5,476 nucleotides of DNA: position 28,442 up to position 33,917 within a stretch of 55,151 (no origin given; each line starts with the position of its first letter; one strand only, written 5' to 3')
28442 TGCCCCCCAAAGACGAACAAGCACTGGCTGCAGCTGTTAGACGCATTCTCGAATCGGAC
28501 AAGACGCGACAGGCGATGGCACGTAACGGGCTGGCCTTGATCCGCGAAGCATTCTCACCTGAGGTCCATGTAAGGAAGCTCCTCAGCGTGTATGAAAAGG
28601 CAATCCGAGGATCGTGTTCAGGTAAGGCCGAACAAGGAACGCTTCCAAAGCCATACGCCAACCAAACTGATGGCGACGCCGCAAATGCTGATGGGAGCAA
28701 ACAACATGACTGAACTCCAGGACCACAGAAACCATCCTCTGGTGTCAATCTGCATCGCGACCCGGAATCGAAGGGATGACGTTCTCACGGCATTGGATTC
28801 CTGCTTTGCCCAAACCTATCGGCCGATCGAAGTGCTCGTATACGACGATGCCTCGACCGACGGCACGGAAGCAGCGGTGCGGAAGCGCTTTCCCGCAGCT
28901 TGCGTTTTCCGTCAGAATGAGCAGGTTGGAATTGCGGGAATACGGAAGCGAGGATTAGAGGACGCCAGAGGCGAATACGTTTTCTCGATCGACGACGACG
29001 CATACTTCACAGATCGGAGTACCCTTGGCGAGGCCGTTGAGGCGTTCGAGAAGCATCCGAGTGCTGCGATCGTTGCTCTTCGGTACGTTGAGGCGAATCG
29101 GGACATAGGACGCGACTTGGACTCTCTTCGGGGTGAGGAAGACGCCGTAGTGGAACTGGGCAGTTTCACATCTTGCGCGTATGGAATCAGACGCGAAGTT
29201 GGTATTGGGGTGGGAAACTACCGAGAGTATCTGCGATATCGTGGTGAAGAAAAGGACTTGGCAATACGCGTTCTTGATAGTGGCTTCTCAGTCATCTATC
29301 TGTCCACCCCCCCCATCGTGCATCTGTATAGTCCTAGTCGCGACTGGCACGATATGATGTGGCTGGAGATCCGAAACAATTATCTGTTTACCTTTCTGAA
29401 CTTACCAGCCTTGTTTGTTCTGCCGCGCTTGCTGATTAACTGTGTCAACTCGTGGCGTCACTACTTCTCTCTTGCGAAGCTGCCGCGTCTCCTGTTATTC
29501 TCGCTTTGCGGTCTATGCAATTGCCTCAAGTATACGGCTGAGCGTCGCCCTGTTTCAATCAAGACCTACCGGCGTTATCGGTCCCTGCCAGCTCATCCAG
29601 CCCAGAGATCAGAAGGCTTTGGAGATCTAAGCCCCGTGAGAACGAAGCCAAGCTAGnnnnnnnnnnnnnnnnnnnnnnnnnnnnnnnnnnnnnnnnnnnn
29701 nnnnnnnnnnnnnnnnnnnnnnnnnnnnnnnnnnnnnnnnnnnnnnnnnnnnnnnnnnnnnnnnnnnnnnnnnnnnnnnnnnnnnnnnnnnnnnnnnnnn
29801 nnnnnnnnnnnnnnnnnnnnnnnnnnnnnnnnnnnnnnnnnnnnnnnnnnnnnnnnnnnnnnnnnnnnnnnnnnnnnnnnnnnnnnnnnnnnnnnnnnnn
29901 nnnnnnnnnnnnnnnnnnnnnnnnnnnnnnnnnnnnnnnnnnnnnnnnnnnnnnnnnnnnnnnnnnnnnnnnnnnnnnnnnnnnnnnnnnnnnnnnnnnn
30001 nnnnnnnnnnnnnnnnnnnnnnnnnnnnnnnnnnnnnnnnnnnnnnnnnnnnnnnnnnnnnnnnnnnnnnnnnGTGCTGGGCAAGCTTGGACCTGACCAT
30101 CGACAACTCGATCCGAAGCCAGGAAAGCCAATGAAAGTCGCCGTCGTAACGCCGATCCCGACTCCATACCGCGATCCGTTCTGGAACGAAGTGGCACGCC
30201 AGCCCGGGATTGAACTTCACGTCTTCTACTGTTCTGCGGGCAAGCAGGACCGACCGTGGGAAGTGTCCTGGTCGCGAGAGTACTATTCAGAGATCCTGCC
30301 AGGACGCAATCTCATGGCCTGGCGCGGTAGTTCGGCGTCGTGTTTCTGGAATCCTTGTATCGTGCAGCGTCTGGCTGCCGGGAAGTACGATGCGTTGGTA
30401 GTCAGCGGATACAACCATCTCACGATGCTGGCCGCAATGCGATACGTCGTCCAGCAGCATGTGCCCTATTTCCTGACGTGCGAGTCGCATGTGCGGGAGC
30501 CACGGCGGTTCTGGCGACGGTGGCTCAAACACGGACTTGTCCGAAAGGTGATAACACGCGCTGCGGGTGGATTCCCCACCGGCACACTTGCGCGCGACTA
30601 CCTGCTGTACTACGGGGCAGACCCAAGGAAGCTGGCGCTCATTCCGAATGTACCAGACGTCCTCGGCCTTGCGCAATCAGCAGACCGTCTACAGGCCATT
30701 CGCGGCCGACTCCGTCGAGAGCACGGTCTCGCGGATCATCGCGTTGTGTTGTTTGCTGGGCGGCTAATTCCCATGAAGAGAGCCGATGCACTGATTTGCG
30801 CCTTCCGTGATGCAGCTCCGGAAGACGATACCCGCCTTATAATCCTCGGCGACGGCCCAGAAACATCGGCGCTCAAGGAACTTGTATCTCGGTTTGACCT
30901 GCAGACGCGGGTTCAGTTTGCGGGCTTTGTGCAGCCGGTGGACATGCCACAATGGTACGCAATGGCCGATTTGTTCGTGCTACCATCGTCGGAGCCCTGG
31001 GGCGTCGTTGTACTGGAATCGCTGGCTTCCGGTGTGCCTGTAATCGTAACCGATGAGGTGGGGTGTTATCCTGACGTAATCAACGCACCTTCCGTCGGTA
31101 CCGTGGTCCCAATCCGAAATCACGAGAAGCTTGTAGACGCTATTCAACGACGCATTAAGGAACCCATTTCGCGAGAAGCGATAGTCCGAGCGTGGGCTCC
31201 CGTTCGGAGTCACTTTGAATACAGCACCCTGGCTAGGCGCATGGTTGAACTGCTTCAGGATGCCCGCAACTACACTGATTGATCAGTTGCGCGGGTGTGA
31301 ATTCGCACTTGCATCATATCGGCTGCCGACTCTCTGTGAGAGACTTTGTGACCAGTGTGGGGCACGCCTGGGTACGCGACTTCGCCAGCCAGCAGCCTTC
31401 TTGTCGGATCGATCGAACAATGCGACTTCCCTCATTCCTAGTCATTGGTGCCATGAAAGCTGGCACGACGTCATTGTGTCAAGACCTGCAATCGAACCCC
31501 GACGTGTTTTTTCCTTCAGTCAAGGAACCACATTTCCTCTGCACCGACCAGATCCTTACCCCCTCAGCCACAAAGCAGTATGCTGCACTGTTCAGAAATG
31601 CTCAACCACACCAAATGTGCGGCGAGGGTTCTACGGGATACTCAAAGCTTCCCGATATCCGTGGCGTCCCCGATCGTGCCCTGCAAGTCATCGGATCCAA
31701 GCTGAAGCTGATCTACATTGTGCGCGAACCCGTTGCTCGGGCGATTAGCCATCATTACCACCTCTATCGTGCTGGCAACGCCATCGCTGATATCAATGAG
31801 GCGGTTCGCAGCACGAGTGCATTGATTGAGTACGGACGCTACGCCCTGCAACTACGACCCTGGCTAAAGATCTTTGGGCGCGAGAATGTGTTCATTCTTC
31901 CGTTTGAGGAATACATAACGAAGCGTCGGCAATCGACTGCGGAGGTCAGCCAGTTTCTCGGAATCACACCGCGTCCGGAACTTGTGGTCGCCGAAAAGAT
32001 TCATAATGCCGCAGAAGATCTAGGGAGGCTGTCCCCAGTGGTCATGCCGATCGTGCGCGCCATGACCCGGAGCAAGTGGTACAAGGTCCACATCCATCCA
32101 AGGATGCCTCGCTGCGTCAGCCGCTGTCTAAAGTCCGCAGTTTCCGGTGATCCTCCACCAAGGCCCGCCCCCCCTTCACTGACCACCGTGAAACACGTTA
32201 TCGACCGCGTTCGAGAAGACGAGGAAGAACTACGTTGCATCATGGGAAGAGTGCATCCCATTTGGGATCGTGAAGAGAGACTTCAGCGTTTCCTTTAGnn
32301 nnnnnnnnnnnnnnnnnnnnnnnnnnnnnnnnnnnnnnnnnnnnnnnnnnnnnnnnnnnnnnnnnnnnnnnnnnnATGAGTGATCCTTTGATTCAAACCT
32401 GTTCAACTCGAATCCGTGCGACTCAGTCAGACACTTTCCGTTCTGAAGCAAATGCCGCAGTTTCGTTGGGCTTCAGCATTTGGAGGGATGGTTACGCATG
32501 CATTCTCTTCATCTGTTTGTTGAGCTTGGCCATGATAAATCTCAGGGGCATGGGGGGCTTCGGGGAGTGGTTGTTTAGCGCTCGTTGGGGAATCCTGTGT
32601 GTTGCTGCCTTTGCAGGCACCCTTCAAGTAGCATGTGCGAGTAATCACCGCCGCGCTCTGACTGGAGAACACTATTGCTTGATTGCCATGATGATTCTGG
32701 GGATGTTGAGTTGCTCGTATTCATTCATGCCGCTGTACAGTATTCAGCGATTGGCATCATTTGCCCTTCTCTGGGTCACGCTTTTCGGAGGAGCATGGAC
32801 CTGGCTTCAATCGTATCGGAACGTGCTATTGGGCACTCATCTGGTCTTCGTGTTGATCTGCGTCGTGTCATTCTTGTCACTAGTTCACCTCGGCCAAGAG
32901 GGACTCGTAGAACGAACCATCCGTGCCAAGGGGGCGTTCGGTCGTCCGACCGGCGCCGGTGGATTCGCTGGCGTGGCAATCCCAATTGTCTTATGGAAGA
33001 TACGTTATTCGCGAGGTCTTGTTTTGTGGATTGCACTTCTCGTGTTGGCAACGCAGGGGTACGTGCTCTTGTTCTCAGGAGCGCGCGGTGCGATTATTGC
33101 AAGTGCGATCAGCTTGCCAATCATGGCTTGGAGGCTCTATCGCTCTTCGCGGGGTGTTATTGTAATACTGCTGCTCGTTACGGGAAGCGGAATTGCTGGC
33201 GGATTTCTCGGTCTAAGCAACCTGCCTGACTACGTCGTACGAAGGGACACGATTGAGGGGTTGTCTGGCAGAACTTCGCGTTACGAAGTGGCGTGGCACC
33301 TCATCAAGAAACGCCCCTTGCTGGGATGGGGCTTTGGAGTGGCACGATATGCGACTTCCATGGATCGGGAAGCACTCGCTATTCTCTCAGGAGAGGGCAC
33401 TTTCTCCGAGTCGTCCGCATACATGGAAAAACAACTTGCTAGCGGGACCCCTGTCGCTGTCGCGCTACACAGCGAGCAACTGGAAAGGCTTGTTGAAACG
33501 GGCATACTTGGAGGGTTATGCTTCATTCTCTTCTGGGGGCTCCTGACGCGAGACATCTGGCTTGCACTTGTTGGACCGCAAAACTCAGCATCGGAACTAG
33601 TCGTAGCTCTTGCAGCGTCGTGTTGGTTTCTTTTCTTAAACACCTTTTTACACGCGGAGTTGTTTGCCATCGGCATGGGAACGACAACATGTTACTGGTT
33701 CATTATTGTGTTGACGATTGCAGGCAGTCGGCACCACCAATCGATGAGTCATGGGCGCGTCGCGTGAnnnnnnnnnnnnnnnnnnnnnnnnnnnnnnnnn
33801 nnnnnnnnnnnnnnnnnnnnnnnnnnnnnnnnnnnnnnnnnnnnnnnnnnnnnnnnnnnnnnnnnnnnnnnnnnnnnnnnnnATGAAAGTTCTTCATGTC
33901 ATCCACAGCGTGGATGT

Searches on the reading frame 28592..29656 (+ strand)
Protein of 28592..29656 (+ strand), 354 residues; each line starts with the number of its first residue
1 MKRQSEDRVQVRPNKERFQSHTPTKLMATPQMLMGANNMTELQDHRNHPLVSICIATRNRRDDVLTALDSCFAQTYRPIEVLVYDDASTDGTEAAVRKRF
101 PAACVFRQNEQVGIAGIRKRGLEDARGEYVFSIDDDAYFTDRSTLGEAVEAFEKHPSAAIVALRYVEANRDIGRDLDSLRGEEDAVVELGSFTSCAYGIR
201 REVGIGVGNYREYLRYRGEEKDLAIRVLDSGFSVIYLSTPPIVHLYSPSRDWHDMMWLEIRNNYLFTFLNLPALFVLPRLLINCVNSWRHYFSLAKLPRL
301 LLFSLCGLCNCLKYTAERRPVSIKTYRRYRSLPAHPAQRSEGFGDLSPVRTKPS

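Call 9: search_protein_families(library=ncbifam, proteins=[window:28592-29656:+], max_evalue=1e-10)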
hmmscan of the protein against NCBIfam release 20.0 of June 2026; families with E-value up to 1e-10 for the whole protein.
window:28592-29656:+ (354 aa): 4 families
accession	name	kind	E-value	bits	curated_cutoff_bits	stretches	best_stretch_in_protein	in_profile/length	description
NF041875.1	EPS_EpsD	equivalog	1.4e-18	67.4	370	1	51-307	1-262/325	exopolysaccharide biosynthesis glycosyltransferase EpsD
TIGR03965.1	mycofact_glyco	equivalog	6.1e-14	51.7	280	1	43-244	69-280/467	mycofactocin biosynthesis glycosyltransferase MftF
NF041394.1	GtaseAglG_Halo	equivalog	1.7e-11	44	440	1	51-160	5-115/304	glucosyl-dolichyl phosphate glucuronosyltransferase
TIGR03937.1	PgaC_IcaA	equivalog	7.2e-11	41.7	422.3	1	40-161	36-159/407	poly-beta-1,6-N-acetyl-D-glucosamine synthase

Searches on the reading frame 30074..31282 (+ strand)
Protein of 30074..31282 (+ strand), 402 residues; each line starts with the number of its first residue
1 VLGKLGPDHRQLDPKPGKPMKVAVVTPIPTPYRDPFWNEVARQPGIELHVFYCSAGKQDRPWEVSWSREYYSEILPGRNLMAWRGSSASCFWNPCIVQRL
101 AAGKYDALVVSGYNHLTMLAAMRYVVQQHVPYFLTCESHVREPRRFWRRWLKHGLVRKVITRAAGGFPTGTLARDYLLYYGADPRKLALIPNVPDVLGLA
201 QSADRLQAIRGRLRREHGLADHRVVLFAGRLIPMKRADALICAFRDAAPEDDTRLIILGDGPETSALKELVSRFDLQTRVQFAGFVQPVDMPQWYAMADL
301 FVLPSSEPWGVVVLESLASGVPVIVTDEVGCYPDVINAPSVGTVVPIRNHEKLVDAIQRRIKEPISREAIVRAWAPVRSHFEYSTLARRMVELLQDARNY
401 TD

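Call 9: search_protein_families(library=ncbifam, proteins=[window:30074-31282:+], max_evalue=1e-10)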
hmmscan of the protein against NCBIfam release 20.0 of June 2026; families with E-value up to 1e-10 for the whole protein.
window:30074-31282:+ (402 aa): 16 families
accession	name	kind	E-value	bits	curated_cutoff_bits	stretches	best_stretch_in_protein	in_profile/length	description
TIGR03088.1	stp2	hypoth_equivalog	1.5e-22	80.2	409.05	1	210-393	181-369/374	TIGR03088 family PEP-CTERM/XrtA system glycosyltransferase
TIGR03999.1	thiol_BshA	equivalog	2.5e-22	79.3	273.7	1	212-370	188-345/375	N-acetyl-alpha-D-glucosaminyl L-malate synthase BshA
TIGR04157.1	glyco_rSAM_CFB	subfamily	9e-21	74.3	400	1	180-363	188-366/406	TIGR04157 family glycosyltransferase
TIGR03449.1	mycothiol_MshA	equivalog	8.1e-19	67.8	462.5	1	173-397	176-403/406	D-inositol-3-phosphate glycosyltransferase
NF041876.1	EPS_EpsE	equivalog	3.5e-18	66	400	1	226-387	218-386/389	exopolysaccharide biosynthesis GT4 family glycosyltransferase EpsE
NF047684.1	TeichurnBiosyTuaC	equivalog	1.3e-16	60.6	550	1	208-392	204-384/391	teichuronic acid biosynthesis protein TuaC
NF038295.1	EPS_HpsP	equivalog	8.1e-16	58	550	1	211-395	195-385/388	hormogonium polysaccharide biosynthesis glycosyltransferase HpsP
TIGR04063.1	stp3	hypoth_equivalog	2.9e-15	56.1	442.05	1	174-371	169-368/397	TIGR04063 family PEP-CTERM/XrtA system glycosyltransferase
NF046085.1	XrtY_assoc_Gly1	equivalog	1.2e-14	54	400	1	224-396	211-383/387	XrtY-associated glycosyltransferase XYAG1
TIGR04047.1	MSMEG_0565_glyc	hypoth_equivalog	1.1e-13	51.1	259.85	1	207-393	178-370/373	MSMEG_0565 family glycosyltransferase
NF041879.1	EPS_EpsH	equivalog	3.6e-12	45.7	800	1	225-360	240-374/431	exopolysaccharide biosynthesis glycosyltransferase EpsH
TIGR02149.1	glgA_Coryne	subfamily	4.9e-12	45.7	302.4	1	170-395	153-388/391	glycogen synthase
NF012028.0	PRK15484.1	subfamily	7.7e-12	45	618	1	213-395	183-376/380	lipopolysaccharide N-acetylglucosaminyltransferase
NF049988.1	MGlcDAGSynMgs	equivalog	2.5e-11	43.5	400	1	221-329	212-323/398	alpha-monoglucosyldiacylglycerol synthase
NF038011.1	PelF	equivalog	8.7e-11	41.5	100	0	180-364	275-458/489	GT4 family glycosyltransferase PelF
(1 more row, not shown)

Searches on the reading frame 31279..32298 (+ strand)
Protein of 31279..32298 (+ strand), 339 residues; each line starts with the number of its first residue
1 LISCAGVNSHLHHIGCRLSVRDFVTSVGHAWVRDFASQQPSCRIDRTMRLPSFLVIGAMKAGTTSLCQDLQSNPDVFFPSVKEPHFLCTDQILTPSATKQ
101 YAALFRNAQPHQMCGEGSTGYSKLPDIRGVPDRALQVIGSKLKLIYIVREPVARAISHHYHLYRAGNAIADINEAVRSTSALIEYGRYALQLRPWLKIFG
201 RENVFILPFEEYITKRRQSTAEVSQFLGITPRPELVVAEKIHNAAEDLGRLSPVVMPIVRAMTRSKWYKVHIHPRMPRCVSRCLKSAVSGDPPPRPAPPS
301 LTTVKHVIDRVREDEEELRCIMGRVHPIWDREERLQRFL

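Call 9: search_protein_families(library=ncbifam, proteins=[window:31279-32298:+], max_evalue=1e-10)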
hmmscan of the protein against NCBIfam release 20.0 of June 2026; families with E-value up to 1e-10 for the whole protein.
window:31279-32298:+ (339 aa): 0 families

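Call 39: search_protein_families(library=pfam, proteins=[window:31279-32298:+], max_evalue=0.1)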
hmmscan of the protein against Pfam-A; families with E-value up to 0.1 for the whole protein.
window:31279-32298:+ (339 aa): 2 families
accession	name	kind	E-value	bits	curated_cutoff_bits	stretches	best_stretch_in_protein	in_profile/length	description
PF00685.33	Sulfotransfer_1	-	3.6e-13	49.9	22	1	53-235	4-187/255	Sulfotransferase domain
PF13469.12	Sulfotransfer_3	-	5.1e-09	37.2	27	1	143-230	126-213/216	Sulfotransferase family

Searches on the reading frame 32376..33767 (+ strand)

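Call 9: search_protein_families(library=ncbifam, proteins=[window:32376-33767:+], max_evalue=1e-10)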
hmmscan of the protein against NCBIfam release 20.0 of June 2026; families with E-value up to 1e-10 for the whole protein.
window:32376-33767:+ (463 aa): 0 families

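Call 39: search_protein_families(library=pfam, proteins=[window:32376-33767:+], max_evalue=0.1)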
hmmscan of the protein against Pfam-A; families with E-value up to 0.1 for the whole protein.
window:32376-33767:+ (463 aa): 1 family
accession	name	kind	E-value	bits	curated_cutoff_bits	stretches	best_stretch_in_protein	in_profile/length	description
PF04932.20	Wzy_C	-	3.8e-15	56.4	31.7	1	223-384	2-149/149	O-Antigen ligase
